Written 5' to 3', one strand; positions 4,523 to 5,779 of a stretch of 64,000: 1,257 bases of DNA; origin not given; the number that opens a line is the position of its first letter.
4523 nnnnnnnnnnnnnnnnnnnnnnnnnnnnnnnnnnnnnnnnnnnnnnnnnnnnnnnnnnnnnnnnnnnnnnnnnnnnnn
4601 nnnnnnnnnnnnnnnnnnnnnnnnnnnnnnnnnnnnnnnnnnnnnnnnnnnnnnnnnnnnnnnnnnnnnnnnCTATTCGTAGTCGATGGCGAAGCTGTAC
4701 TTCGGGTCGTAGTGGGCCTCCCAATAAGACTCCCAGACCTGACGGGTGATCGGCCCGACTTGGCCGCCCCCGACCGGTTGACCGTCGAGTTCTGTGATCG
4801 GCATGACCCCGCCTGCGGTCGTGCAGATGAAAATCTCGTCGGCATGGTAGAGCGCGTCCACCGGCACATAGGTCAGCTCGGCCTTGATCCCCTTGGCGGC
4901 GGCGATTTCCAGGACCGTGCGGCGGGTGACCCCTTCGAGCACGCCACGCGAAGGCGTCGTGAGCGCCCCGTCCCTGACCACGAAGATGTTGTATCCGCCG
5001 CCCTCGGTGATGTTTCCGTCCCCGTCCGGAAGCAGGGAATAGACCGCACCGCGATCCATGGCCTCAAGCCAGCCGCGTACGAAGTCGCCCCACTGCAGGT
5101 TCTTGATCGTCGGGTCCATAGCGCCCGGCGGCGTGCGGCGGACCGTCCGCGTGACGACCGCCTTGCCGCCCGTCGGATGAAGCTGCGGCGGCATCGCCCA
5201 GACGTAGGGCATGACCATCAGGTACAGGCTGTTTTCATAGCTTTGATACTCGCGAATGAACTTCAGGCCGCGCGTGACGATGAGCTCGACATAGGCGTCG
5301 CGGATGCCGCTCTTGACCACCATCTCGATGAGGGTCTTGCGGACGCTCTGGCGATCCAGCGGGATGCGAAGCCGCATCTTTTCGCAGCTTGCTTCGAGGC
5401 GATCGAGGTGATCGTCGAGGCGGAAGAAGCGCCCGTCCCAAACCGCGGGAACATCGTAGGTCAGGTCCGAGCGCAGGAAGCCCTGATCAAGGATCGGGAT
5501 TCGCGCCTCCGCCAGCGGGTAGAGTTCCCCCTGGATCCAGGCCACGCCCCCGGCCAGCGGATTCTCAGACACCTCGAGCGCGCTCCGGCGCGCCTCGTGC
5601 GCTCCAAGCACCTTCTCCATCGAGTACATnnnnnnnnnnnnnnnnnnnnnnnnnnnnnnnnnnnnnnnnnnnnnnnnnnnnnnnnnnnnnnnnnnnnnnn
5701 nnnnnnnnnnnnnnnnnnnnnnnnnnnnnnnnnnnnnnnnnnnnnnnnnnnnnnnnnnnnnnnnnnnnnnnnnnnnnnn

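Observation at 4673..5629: Fungal-type (R)-selective amine transaminase in a bacterial catabolic island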

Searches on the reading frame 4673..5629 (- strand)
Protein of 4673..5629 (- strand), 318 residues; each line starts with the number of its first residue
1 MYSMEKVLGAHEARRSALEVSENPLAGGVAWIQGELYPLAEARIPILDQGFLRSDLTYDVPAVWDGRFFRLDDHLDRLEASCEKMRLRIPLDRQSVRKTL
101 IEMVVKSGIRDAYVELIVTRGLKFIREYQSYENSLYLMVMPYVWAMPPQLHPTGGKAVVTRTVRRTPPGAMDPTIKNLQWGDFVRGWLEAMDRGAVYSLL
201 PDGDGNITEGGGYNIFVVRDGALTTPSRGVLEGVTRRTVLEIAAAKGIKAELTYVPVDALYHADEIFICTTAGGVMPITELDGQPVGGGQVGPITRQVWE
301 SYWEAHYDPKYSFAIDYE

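Call 3: search_solved_structures(query=window:4673-5629:-, show_alignments=3, max_evalue=0.00001)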
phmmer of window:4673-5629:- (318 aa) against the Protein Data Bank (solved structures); distinct sequences matched with E-value up to 0.00001: 67 (the best 60 are shown).
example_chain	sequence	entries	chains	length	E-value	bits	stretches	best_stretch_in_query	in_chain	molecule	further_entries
9k35_A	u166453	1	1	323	3.4e-189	631.1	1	1-317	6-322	(R)-selective transaminase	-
6xwb_A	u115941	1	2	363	1.3e-147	494.5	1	2-318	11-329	R-selective transaminase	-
8zm7_A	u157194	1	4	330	9.6e-145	485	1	1-318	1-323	Amine transaminase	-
9vqk_A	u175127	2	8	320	1.1e-144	484.9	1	1-317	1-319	Omega-Transaminase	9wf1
6fte_B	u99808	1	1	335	3.5e-143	479.9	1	1-318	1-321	Amine transaminase (fold IV)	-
8xiy_A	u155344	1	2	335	8.9e-143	478.6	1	1-317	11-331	D-aminoacid aminotransferase-like PLP-dependent enzyme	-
8x1f_A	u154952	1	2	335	1.6e-142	477.7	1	1-317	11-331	D-aminoacid aminotransferase-like PLP-dependent enzyme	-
4ce5_A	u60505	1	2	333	1.5e-141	474.6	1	1-317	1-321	AT-OMEGATA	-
7xg5_A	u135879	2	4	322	6.2e-141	472.5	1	1-317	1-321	omega-transaminase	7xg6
4cmd_A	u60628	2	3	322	1.2e-137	461.7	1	2-317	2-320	AMINOTRANSFERASE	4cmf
6snl_A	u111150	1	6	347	1.7e-136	458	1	2-317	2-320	amine transaminase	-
4chi_A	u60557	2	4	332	7.5e-134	449.2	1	1-317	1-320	BRANCHED-CHAIN AMINO ACID AMINOTRANSFERASE | AMINE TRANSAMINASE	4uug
6xu3_A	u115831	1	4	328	9.6e-134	448.9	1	8-316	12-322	Class IV aminotransferase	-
9vlx_A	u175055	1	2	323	1e-129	435.7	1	2-317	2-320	Directional amination enzyme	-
3wwi_A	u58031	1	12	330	8.7e-83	281.4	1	22-308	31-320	(R)-amine transaminase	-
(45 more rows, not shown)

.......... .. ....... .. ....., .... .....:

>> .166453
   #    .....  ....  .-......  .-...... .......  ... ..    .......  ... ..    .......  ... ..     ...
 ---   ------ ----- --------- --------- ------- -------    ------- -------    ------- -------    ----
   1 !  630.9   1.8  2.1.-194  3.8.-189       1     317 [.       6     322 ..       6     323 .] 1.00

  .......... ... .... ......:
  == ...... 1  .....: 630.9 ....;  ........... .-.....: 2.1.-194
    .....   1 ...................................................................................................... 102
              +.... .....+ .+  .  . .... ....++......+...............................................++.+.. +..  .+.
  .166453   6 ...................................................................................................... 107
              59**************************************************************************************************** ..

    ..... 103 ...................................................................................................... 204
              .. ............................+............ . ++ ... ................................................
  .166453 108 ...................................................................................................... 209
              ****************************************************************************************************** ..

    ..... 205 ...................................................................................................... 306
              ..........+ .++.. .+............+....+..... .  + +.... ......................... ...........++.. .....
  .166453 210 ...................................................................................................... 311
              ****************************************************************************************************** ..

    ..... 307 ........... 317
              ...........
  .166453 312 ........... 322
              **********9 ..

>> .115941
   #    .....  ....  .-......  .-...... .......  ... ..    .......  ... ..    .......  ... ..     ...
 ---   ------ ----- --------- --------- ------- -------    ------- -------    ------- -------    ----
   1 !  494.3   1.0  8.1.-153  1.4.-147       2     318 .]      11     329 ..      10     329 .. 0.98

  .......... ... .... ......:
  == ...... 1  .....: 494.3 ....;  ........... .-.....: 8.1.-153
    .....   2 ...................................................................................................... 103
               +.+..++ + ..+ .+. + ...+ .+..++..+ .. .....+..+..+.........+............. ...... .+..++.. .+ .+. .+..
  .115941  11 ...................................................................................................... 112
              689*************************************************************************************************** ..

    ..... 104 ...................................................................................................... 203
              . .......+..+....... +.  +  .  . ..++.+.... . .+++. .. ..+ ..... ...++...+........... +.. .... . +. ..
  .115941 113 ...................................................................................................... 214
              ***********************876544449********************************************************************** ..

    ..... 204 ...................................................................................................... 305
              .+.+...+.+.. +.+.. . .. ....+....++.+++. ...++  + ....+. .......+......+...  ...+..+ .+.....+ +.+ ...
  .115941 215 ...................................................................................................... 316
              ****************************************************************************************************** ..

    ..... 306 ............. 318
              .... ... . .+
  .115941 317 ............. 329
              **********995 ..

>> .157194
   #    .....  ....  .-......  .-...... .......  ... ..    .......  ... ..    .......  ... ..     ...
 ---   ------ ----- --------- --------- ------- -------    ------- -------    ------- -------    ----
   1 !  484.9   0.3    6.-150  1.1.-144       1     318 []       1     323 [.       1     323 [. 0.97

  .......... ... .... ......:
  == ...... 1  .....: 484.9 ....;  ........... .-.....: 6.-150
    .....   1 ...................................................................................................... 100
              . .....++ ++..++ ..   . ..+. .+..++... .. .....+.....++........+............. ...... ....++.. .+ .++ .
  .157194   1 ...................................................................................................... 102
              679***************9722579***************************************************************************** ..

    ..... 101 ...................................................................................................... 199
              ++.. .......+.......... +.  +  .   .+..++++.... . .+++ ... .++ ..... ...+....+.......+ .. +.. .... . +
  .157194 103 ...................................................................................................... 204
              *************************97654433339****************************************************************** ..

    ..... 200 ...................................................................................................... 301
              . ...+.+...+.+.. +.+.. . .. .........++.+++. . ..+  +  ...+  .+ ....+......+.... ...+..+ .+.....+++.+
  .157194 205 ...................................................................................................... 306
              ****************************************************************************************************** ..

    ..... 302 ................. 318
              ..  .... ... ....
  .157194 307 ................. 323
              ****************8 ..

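Call 4: search_protein_families(library=pfam, proteins=[window:4673-5629:-])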
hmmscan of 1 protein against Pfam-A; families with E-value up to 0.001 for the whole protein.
window:4673-5629:- (318 aa): 1 family
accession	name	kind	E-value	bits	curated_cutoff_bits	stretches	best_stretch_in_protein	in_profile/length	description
PF01063.24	Aminotran_4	-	2.4e-46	158.8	28.5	1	60-280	5-222/223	Amino-transferase class IV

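Call 5: search_protein_families(library=ncbifam, proteins=[window:4673-5629:-])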
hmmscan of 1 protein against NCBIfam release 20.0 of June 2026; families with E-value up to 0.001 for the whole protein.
window:4673-5629:- (318 aa): 19 families
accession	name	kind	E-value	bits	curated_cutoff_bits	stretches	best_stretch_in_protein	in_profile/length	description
NF006185.0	PRK08320.1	subfamily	6.6e-56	189.6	363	1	30-304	5-281/292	branched-chain amino acid aminotransferase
TIGR01122.1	ilvE_I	equivalog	1.6e-46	158.8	245.55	1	31-305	1-283/298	branched-chain-amino-acid transaminase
NF009126.0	PRK12479.1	equivalog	2.4e-41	141.8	518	1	31-302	7-280/299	branched-chain-amino-acid transaminase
NF005209.0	PRK06680.1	subfamily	1.7e-40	138.7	320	1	29-305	4-280/286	D-amino-acid transaminase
NF005146.0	PRK06606.1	equivalog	7.6e-40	136.7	279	1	29-305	8-291/307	branched-chain amino acid transaminase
TIGR01121.1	D_amino_aminoT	equivalog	2.6e-38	131.8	277.45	1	34-302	6-271/276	D-amino-acid transaminase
NF005726.0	PRK07544.1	equivalog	1.5e-33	116.2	396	1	28-303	11-285/295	branched-chain amino acid aminotransferase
NF005800.0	PRK07650.1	equivalog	9.7e-32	110.4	308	1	31-304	4-274/290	aminodeoxychorismate lyase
NF005888.0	PRK07849.1-3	equivalog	6.3e-24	84.4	273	1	44-286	29-274/298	aminodeoxychorismate lyase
NF009896.0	PRK13356.1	equivalog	2.9e-21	75.9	262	1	47-305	27-282/287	branched-chain amino acid aminotransferase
NF009066.0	PRK12400.1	equivalog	5.9e-21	75.1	538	1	46-304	25-280/290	D-amino-acid transaminase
NF004761.0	PRK06092.1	equivalog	1e-20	74.1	260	2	195-282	159-248/268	aminodeoxychorismate lyase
TIGR03461.1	pabC_Proteo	equivalog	8.9e-19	67.7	176.85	2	198-282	160-246/262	aminodeoxychorismate lyase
NF006734.0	PRK09266.1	subfamily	8.2e-14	51.5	202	1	63-287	37-249/270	hypothetical protein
NF009897.0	PRK13357.1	equivalog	1.4e-11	43.8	307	1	206-301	231-338/358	branched-chain amino acid aminotransferase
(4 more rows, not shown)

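Call 7: find_homologous_proteins(query=window:4673-5629:-, max_evalue=1e-40)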
Query window:4673-5629:- (318 aa): 3630 proteins with E <= 1e-40 among 8000 candidates; the best 120 are listed.
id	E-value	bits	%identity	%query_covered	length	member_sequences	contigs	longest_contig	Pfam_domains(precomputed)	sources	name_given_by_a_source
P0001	1.4e-214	729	100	100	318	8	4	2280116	PF01063.25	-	-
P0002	2.7e-186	636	85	100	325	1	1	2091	PF01063.25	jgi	jgi:branched-subunit amino acid aminotransferase/4-amino-4-deoxychorismate lyase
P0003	1.8e-185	634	85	100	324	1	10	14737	PF01063.25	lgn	-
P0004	5.8e-185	632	83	99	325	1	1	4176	PF01063.25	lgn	-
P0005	5.8e-184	629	83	100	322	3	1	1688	PF01063.25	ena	-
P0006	6.6e-184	629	84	99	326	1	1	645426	PF01063.25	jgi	jgi:branched-subunit amino acid aminotransferase/4-amino-4-deoxychorismate lyase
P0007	9.2e-184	628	84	100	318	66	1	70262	PF01063.25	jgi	-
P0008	3.3e-183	626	84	100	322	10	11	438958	PF01063.25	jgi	jgi:branched-subunit amino acid aminotransferase/4-amino-4-deoxychorismate lyase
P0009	5.3e-183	626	84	100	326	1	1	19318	PF01063.25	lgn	-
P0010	3.0e-182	623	83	99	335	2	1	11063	PF01063.25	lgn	-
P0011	1.5e-181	621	82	99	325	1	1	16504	PF01063.25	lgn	-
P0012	8.0e-181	618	82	99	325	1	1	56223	PF01063.25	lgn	-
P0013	4.5e-180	616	82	99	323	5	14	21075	PF01063.25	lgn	-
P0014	5.7e-180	616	83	99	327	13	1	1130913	PF01063.25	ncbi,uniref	ncbi:aminotransferase class IV [Phenylobacterium sp. VNQ135]|uniref:aminotransferase class IV n=1 Ta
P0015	1.1e-179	615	80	99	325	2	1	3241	PF01063.25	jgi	jgi:branched-subunit amino acid aminotransferase/4-amino-4-deoxychorismate lyase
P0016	3.6e-179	613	82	99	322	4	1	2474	PF01063.25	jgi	jgi:branched-subunit amino acid aminotransferase/4-amino-4-deoxychorismate lyase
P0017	1.3e-178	611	81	99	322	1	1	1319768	PF01063.25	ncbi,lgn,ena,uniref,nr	ncbi:aminotransferase class IV [Phenylobacterium sp.]|uniref:aminotransferase class IV n=1 Tax=Pheny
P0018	6.1e-178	609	80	99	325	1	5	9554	PF01063.25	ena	-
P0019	7.0e-178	609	80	100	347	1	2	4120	PF01063.25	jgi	jgi:branched-subunit amino acid aminotransferase/4-amino-4-deoxychorismate lyase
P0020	2.3e-177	607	80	100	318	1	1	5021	PF01063.25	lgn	-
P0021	9.9e-177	605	79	100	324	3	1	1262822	PF01063.25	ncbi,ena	-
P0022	1.2e-176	605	80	100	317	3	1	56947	PF01063.25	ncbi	-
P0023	2.4e-176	604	80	99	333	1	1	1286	PF01063.25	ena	-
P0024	2.8e-176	604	80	100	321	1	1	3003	PF01063.25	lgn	-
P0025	3.0e-176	603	79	100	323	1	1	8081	PF01063.25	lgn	-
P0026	3.4e-176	603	80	99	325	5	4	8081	PF01063.25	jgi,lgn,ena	-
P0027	3.5e-176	603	80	100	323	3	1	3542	PF01063.25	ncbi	-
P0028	1.6e-175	601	79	99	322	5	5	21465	PF01063.25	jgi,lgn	jgi:branched-subunit amino acid aminotransferase/4-amino-4-deoxychorismate lyase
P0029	2.1e-175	601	80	100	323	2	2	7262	PF01063.25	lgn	-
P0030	2.1e-175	601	79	99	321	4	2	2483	PF01063.25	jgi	-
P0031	2.7e-175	600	79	100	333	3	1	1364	PF01063.25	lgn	-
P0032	5.2e-175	599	79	99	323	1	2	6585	PF01063.25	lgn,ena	-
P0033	5.5e-175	599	79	100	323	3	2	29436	PF01063.25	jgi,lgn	-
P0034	8.4e-175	599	79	100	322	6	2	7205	PF01063.25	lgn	-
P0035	8.9e-175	599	80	99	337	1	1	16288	PF01063.25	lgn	-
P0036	4.0e-174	596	79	100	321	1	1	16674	PF01063.25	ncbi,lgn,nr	ncbi:MAG: aminotransferase class IV [Alphaproteobacteria bacterium]|nr:aminotransferase class IV [Al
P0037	6.1e-174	596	78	100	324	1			PF01063.25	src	-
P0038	8.6e-174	595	77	100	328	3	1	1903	PF01063.25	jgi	jgi:branched-subunit amino acid aminotransferase/4-amino-4-deoxychorismate lyase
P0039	9.3e-174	595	80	100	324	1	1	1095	PF01063.25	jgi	jgi:branched-subunit amino acid aminotransferase/4-amino-4-deoxychorismate lyase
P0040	9.5e-174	595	78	100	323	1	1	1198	PF01063.25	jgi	jgi:branched-subunit amino acid aminotransferase/4-amino-4-deoxychorismate lyase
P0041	2.1e-173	594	79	100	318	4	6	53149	PF01063.25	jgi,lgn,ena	jgi:branched-subunit amino acid aminotransferase/4-amino-4-deoxychorismate lyase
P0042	3.0e-173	594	78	100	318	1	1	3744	PF01063.25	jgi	jgi:branched-subunit amino acid aminotransferase/4-amino-4-deoxychorismate lyase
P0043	3.2e-173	594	79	99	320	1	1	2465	PF01063.25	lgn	-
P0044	5.1e-173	593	77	100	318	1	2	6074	PF01063.25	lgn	-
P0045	2.0e-172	591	78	99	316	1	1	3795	PF01063.25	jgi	jgi:branched-subunit amino acid aminotransferase/4-amino-4-deoxychorismate lyase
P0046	2.7e-172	590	78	100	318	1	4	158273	PF01063.25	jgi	-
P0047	5.6e-172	589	79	100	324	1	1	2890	PF01063.25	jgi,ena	-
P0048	6.9e-172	589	78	100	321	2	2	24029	PF01063.25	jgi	jgi:branched-subunit amino acid aminotransferase/4-amino-4-deoxychorismate lyase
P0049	7.3e-172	589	79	99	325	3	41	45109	PF01063.25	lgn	-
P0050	1.0e-171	589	78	100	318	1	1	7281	PF01063.25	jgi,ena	-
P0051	2.3e-171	587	78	100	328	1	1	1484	PF01063.25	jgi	jgi:branched-subunit amino acid aminotransferase/4-amino-4-deoxychorismate lyase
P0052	2.7e-171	587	76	99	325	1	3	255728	PF01063.25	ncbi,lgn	-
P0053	3.1e-171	587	77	100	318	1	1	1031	PF01063.25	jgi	jgi:branched-subunit amino acid aminotransferase/4-amino-4-deoxychorismate lyase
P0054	3.7e-171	587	76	100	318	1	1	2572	PF01063.25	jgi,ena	-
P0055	4.6e-171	586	77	99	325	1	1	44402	PF01063.25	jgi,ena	jgi:branched-subunit amino acid aminotransferase/4-amino-4-deoxychorismate lyase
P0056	4.8e-171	586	77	100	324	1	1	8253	PF01063.25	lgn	-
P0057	5.1e-171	586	78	100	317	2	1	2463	PF01063.25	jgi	-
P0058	6.6e-171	586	77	100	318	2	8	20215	PF01063.25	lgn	-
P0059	1.2e-170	585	77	100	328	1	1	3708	PF01063.25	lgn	-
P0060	1.2e-170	585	77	100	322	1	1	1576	PF01063.25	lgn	-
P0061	1.4e-170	585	78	99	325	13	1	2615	PF01063.25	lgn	-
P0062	3.1e-170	584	78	99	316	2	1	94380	PF01063.25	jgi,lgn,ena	-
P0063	3.7e-170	583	78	99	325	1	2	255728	PF01063.25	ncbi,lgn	-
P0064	1.1e-169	582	76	100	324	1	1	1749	PF01063.25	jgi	jgi:branched-subunit amino acid aminotransferase/4-amino-4-deoxychorismate lyase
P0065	1.2e-169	582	78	99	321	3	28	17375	PF01063.25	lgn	-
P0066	1.8e-169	581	77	99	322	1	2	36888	PF01063.25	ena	-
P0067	4.1e-169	580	78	100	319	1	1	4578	PF01063.25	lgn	-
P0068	4.4e-169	580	76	100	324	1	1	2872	PF01063.25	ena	-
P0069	5.0e-169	580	78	99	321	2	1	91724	PF01063.25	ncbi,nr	ncbi:MAG TPA: aminotransferase class IV [Caulobacteraceae bacterium]|nr:aminotransferase class IV [C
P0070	8.8e-169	579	77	100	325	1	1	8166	PF01063.25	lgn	-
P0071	1.6e-168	578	77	100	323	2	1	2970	PF01063.25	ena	-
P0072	2.4e-168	577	76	99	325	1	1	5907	PF01063.25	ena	-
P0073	2.7e-168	577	77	100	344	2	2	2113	PF01063.25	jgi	jgi:branched-subunit amino acid aminotransferase/4-amino-4-deoxychorismate lyase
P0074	2.9e-168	577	76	100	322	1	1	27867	PF01063.25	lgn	-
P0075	7.9e-168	576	76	99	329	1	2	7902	PF01063.25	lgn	-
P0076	1.7e-167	575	77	99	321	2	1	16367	PF01063.25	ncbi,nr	ncbi:MAG TPA: aminotransferase class IV [Caulobacteraceae bacterium]|nr:aminotransferase class IV [C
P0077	4.6e-167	573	76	99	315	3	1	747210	PF01063.25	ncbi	-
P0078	4.7e-167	573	75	100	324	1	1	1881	PF01063.25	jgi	jgi:branched-subunit amino acid aminotransferase/4-amino-4-deoxychorismate lyase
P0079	8.3e-167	572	76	99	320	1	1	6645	PF01063.25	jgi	jgi:branched-subunit amino acid aminotransferase/4-amino-4-deoxychorismate lyase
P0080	2.6e-166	571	75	100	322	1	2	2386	PF01063.25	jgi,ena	jgi:branched-subunit amino acid aminotransferase/4-amino-4-deoxychorismate lyase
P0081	2.8e-166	571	74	99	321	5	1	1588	PF01063.25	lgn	-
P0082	4.0e-166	570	75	100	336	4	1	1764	PF01063.25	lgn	-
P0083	6.4e-166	570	76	100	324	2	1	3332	PF01063.25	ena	-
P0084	8.6e-166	569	75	100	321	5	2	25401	PF01063.25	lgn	-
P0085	1.4e-165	568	76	99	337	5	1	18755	PF01063.25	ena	-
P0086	2.3e-165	568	81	92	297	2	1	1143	PF01063.25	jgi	jgi:branched-subunit amino acid aminotransferase/4-amino-4-deoxychorismate lyase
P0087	3.1e-165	567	74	100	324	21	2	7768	PF01063.25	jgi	-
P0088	3.3e-165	567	74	100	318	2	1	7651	PF01063.25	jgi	jgi:branched-subunit amino acid aminotransferase/4-amino-4-deoxychorismate lyase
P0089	3.4e-165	567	75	100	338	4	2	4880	PF01063.25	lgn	-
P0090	8.8e-165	566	74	99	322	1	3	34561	PF01063.25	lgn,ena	-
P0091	1.4e-164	565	75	99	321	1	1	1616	PF01063.25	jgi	jgi:branched-subunit amino acid aminotransferase/4-amino-4-deoxychorismate lyase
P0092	2.1e-164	565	74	99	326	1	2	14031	PF01063.25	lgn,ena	-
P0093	2.6e-163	561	74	100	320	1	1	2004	PF01063.25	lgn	-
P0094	1.3e-162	559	74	100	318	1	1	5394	PF01063.25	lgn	-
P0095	7.1e-162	556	75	99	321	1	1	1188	PF01063.25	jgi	-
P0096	1.5e-161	555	74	100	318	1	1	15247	PF01063.25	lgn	-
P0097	1.6e-161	555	71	100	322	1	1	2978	PF01063.25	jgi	jgi:branched-subunit amino acid aminotransferase/4-amino-4-deoxychorismate lyase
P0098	5.8e-160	550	73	100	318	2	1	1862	PF01063.25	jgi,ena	-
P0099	1.9e-159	548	74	100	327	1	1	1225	PF01063.25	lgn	-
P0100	1.6e-156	539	70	100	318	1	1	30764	PF01063.25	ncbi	-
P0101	4.2e-156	537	71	100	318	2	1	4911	PF01063.25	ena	-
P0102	7.4e-156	536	72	99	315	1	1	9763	PF01063.25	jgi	jgi:branched-subunit amino acid aminotransferase/4-amino-4-deoxychorismate lyase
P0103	1.5e-152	526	70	100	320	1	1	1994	PF01063.25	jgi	jgi:branched-subunit amino acid aminotransferase/4-amino-4-deoxychorismate lyase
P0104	1.0e-151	523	68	100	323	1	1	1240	PF01063.25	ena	-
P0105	3.5e-151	521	68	100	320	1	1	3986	PF01063.25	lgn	-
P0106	4.0e-151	521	71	100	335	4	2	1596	PF01063.25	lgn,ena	-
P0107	6.0e-151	520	69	99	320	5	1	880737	PF01063.25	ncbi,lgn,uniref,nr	ncbi:branched-chain amino acid transferase [Ancylobacter defluvii]|uniref:Probable branched-chain-am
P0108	6.6e-151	520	69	100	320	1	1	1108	PF01063.25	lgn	-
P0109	1.3e-150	519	82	87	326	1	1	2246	PF01063.25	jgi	jgi:branched-subunit amino acid aminotransferase/4-amino-4-deoxychorismate lyase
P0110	3.5e-150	518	69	100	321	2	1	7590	PF01063.25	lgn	-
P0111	1.2e-149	516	71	99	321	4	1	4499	PF01063.25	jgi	jgi:branched-subunit amino acid aminotransferase/4-amino-4-deoxychorismate lyase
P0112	1.7e-149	516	69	99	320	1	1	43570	PF01063.25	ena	-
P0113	2.3e-149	515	67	100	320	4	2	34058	PF01063.25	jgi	jgi:branched-subunit amino acid aminotransferase/4-amino-4-deoxychorismate lyase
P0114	2.4e-149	515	71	99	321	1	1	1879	PF01063.25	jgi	-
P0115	3.0e-149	515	67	100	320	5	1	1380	PF01063.25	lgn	-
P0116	4.5e-149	514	69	100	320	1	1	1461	PF01063.25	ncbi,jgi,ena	jgi:branched-subunit amino acid aminotransferase/4-amino-4-deoxychorismate lyase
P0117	6.6e-149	514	67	100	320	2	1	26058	PF01063.25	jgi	jgi:branched-subunit amino acid aminotransferase/4-amino-4-deoxychorismate lyase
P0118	8.7e-149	513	68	100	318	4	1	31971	PF01063.25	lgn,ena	-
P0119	9.3e-149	513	71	99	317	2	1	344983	PF01063.25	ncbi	-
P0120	1.4e-148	513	67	100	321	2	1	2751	PF01063.25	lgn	-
